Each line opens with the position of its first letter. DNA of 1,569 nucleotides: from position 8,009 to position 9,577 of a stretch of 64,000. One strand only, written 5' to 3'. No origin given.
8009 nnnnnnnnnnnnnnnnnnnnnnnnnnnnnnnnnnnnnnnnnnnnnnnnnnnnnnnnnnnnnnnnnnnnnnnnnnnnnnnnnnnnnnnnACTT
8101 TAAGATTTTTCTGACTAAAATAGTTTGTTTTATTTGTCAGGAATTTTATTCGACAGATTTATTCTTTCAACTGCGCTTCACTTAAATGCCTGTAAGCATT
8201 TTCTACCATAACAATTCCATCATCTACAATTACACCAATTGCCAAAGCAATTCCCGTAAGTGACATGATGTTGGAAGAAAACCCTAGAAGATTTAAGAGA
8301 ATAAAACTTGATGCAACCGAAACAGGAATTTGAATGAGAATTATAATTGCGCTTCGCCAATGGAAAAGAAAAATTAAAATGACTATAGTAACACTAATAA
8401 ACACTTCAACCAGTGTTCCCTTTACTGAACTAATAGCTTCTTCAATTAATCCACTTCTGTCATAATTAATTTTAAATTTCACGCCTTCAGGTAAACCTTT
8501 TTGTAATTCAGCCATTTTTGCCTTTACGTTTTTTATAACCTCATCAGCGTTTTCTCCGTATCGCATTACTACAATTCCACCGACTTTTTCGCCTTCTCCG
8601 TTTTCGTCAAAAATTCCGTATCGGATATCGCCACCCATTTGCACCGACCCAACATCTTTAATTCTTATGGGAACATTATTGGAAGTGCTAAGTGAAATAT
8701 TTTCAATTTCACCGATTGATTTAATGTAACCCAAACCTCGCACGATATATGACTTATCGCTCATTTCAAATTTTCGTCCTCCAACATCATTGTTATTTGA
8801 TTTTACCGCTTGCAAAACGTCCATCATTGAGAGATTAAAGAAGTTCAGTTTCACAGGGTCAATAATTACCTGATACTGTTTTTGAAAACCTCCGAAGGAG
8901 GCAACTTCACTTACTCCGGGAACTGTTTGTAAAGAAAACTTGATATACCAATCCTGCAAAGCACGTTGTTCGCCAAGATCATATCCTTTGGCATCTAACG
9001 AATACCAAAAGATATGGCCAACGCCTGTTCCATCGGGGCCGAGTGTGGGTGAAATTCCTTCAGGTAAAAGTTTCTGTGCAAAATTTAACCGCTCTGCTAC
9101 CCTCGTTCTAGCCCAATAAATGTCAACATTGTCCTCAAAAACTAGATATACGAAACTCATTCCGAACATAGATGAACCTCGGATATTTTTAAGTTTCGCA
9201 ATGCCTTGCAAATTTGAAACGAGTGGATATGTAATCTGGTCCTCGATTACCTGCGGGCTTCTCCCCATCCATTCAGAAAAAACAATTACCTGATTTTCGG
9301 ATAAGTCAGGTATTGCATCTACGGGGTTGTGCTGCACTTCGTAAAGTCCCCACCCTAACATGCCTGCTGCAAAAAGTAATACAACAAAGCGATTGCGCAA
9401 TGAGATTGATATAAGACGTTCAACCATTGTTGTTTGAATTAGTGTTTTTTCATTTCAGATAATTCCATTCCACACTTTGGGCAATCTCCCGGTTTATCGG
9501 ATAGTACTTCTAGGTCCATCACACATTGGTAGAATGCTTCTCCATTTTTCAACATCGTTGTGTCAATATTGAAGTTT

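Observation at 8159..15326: czcA is split at one point and its two halves are reordered (C-terminal part, then OMP-MFP-MFP-HMBD, then N-terminal part)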

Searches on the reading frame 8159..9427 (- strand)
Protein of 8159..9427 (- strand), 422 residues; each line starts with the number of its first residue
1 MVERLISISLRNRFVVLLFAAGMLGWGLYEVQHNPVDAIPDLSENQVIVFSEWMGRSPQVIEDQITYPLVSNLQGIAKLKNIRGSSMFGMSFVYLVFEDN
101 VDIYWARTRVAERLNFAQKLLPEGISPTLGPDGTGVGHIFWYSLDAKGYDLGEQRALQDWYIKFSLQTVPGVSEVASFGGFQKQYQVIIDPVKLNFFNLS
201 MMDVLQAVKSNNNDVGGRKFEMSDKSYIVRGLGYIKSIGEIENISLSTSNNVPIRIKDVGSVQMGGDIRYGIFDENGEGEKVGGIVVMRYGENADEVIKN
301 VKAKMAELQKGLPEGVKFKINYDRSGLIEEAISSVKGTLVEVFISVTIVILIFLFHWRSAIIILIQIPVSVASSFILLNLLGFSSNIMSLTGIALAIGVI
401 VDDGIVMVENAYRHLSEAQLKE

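Call 4: search_protein_families(library=pfam, proteins=[window:8159-9427:-], max_evalue=0.01)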
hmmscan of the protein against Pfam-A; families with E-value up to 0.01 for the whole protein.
window:8159-9427:- (422 aa): 1 family
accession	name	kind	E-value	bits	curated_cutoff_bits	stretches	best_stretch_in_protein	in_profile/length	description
PF00873.25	ACR_tran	-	2.1e-109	367.2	28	1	6-421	2-419/1021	AcrB/AcrD/AcrF family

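Call 8: find_homologous_proteins(query=window:8159-9427:-, max_evalue=1e-30)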
Query window:8159-9427:- (422 aa): 8000 proteins with E <= 1e-30 among 8000 candidates; the best 120 are listed.
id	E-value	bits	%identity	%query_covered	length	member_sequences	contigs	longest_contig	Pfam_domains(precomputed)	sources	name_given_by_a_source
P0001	4.7e-272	920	100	100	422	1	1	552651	PF00873.26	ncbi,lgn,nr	ncbi:MAG: efflux RND transporter permease subunit [Bacteroidetes bacterium]|nr:efflux RND transporte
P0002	1.0e-271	919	100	100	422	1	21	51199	PF00873.26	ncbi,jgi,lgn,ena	-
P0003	1.5e-271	918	100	100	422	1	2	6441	PF00873.26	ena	-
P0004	1.6e-271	918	100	100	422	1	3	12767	PF00873.26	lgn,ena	-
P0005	2.2e-271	918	100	100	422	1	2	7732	PF00873.26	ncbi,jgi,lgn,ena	-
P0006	3.3e-271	917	100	100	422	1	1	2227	PF00873.26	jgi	-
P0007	3.4e-271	917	100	100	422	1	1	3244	PF00873.26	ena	-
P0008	4.3e-271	917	100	100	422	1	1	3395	PF00873.26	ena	-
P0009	4.8e-271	916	100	100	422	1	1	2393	PF00873.26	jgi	-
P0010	6.7e-271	916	100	100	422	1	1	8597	PF00873.26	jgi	-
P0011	8.2e-271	916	100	100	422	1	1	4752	PF00873.26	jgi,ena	-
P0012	1.5e-270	915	100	100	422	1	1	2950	PF00873.26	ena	-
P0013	1.5e-270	915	99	100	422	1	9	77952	PF00873.26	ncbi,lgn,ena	ncbi:MAG: efflux RND transporter permease subunit [Bacteroidota bacterium]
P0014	4.3e-270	913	99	100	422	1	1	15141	PF00873.26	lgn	-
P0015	1.7e-268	908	99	100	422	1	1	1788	PF00873.26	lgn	-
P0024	4.6e-254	861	91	100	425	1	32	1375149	PF00873.26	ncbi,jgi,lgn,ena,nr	ncbi:MAG: efflux RND transporter permease subunit [Bacteroidetes bacterium]|nr:efflux RND transporte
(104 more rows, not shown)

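Call 10: find_encoding_contigs(protein=P0024, flank=10000, max_places=4)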
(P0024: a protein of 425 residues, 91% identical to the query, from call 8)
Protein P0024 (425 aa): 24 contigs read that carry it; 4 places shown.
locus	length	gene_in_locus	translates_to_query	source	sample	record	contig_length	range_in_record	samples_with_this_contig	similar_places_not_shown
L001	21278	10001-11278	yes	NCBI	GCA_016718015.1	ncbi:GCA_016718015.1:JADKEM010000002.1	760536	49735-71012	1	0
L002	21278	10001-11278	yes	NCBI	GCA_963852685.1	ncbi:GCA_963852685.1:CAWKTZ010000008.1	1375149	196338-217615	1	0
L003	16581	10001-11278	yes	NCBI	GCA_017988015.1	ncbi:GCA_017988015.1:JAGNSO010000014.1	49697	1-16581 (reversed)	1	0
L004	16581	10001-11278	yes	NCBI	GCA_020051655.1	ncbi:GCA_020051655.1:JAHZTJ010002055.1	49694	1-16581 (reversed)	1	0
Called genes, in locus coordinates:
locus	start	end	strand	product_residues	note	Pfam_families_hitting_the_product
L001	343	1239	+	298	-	PF18962:Por_Secre_tail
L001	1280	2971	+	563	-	PF07732:Cu-oxidase_3, PF00394:Cu-oxidase, PF07731:Cu-oxidase_2, PF18962:Por_Secre_tail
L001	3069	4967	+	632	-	PF00873:ACR_tran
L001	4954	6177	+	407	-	-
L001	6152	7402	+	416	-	PF25919:BSH_CusB, PF25869:3HB_CusB (weak), PF25954:Beta-barrel_RND_2 (weak), PF25975:CzcB_C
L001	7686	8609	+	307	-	PF25917:BSH_RND (weak), PF25919:BSH_CusB, PF25973:BSH_CzcB (weak), PF25869:3HB_CusB, PF25954:Beta-barrel_RND_2, PF25967:RND-MFP_C, PF25975:CzcB_C (weak), PF25989:YknX_C, +1 more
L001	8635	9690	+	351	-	PF09990:DUF2231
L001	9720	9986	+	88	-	PF19335:HMBD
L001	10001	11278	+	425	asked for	PF00873:ACR_tran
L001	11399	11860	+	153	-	PF20606:DUF6799, PF19335:HMBD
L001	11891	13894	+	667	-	PF00122:E1-E2_ATPase, PF00702:Hydrolase, PF08282:Hydrolase_3 (faint)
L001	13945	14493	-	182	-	PF01553:Acyltransferase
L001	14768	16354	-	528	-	PF28550:DUF8436, PF01266:DAO (faint), PF03486:HI0933_like (faint), PF07992:Pyr_redox_2 (faint), PF21688:FAD-depend_C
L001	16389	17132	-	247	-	PF13568:OMP_b-brl_2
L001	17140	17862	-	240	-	PF01209:Ubie_methyltran, PF13489:Methyltransf_23, PF02353:CMAS (weak), PF06325:PrmA (weak), PF08241:Methyltransf_11, PF08242:Methyltransf_12, PF13649:Methyltransf_25, PF13847:Methyltransf_31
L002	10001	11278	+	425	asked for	PF00873:ACR_tran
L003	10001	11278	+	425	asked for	PF00873:ACR_tran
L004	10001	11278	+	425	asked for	PF00873:ACR_tran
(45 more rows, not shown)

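Call 13: find_encoding_contigs(protein=P0002, flank=10000, max_places=6)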
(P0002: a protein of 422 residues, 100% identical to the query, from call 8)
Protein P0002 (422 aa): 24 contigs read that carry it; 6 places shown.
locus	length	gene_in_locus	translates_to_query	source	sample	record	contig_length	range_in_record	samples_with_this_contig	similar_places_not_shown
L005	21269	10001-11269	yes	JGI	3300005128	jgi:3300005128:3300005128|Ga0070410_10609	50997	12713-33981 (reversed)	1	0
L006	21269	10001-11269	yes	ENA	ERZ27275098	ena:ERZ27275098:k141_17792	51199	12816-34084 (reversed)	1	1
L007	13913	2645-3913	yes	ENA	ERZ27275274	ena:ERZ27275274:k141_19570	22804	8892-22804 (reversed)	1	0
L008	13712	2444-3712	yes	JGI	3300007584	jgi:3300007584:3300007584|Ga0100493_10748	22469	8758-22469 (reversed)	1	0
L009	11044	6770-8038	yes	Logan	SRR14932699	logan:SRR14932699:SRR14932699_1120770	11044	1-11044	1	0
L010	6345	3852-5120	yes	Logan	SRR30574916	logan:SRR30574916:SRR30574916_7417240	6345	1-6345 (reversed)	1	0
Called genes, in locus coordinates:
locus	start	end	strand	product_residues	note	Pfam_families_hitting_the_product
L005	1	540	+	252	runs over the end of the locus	PF18962:Por_Secre_tail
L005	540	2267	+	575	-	PF07732:Cu-oxidase_3, PF07731:Cu-oxidase_2, PF18962:Por_Secre_tail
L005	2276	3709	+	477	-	PF18962:Por_Secre_tail (weak)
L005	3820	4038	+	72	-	PF19335:HMBD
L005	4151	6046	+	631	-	PF00873:ACR_tran, PF03176:MMPL (faint)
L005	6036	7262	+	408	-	-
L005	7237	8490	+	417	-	PF25919:BSH_CusB, PF25954:Beta-barrel_RND_2, PF25975:CzcB_C, PF25989:YknX_C (weak)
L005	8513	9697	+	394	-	PF19335:HMBD, PF25917:BSH_RND (weak), PF25919:BSH_CusB, PF25869:3HB_CusB, PF25954:Beta-barrel_RND_2, PF25967:RND-MFP_C, PF25975:CzcB_C, PF25989:YknX_C, +1 more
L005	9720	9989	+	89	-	PF19335:HMBD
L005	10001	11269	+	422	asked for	PF00873:ACR_tran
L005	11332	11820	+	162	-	-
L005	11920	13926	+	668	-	PF00122:E1-E2_ATPase, PF00702:Hydrolase, PF08282:Hydrolase_3 (faint)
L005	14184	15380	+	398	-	-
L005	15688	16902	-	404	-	PF17293:Arm-DNA-bind_5, PF13102:Phage_int_SAM_5, PF00589:Phage_integrase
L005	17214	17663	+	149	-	PF00226:DnaJ, PF13619:KTSC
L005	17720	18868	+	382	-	PF04851:ResIII, PF00270:DEAD, PF00271:Helicase_C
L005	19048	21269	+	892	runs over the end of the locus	PF18962:Por_Secre_tail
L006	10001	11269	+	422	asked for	PF00873:ACR_tran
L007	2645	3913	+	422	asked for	PF00873:ACR_tran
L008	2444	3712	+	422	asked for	PF00873:ACR_tran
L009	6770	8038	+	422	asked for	PF00873:ACR_tran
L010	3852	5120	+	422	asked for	PF00873:ACR_tran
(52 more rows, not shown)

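Call 17: search_protein_representatives(protein=window:8159-9427:-)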
Query: 422 residues. Proteins with E-value up to 0.001 (for the whole library): 40286; up to 1e-10: 21907; up to 1e-30: 4381. The best 150 are listed.
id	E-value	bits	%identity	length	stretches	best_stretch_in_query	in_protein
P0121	3.7e-200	681.3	69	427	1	1-418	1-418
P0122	3.4e-153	526.7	49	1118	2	1-418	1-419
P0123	2.3e-138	477.8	48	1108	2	1-419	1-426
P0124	2.1e-137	474.6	54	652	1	22-419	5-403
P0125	1.7e-134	465.1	52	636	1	1-420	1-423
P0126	2.0e-130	451.7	41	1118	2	5-419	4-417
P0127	2.1e-130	451.6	52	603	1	1-416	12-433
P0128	8.3e-129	446.3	48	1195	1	1-415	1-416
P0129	4.4e-128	444.0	48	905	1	1-415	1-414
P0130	2.7e-127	441.4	43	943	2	1-417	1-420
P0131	1.3e-126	439.1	47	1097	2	1-416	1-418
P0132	2.7e-126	438.1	41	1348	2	1-417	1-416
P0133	8.2e-126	436.5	42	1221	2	1-418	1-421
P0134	1.3e-124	432.5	51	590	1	1-417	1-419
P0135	5.6e-124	430.4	44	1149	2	3-418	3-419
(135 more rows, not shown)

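Call 48: search_dna_similar(query=window:8159-9427:-, collection=plasmids, mode=protein, max_rows=12, max_evalue=1e-50)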
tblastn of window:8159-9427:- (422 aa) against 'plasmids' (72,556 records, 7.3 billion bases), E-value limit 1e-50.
Records with a match: 3725; places in all: 4504; records where one place covers at least 80% of the query: 3704.
Best place of each record, by identity: 60-80% 14; <60% 3711.
By first word of the organism name: Klebsiella 2042; Escherichia 282; Enterobacter 171; Acinetobacter 153; Ralstonia 144; Salmonella 130; Citrobacter 57; Pseudomonas 57; Xanthomonas 30; Burkholderia 28; and 163 more.
By predicted mobility (MOB-suite, as given by PLSDB): conjugative 1816; non-mobilizable 1350; mobilizable 559.
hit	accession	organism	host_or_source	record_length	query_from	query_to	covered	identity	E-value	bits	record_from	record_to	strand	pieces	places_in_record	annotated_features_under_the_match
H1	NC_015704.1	Runella slithyformis DSM 19594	fresh water lake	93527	1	422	100%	73.5%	0e+0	643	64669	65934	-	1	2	efflux RND transporter permease subunit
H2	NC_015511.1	Haliscomenobacter hydrossis DSM 1100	activated sludge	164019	1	419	99%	71.8%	0e+0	641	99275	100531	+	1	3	efflux RND transporter permease subunit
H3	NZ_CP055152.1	Adhaeribacter radiodurans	Cell culture,rhizospheric soil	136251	1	422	100%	69.9%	0e+0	612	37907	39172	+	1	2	efflux RND transporter permease subunit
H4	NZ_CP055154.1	Adhaeribacter swui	Cell culture,Mud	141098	1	422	100%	69.4%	0e+0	611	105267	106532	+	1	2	efflux RND transporter permease subunit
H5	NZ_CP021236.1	Pontibacter actiniarum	Whole organism,unidentified actinians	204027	1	418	99%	69.1%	0e+0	605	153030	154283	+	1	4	none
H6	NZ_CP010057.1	Hymenobacter sp. DG25B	single cell,soil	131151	1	419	99%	67.1%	1e-176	553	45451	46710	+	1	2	efflux RND transporter permease subunit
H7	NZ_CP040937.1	Hymenobacter sp. DG01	cell culture,water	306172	1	419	99%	66.7%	6e-176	552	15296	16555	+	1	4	efflux RND transporter permease subunit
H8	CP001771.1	Spirosoma linguale DSM 74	-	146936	1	419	99%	66.6%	3e-179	561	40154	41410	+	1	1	none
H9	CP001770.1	Spirosoma linguale DSM 74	-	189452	1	419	99%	66.3%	0e+0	569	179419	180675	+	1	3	none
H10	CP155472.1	Fibrella sp. ES10-3-2-2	single cell,soil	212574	1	419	99%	66.3%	2e-178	559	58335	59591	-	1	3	efflux RND transporter permease subunit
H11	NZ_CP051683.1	Mucilaginibacter robiniae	cell culture,Flower of Shittah tree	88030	1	419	99%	65.6%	0e+0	575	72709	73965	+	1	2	efflux RND transporter permease subunit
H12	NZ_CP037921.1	Hymenobacter radiodurans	single cell,soil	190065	1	417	99%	60.9%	4e-163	515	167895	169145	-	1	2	efflux RND transporter permease subunit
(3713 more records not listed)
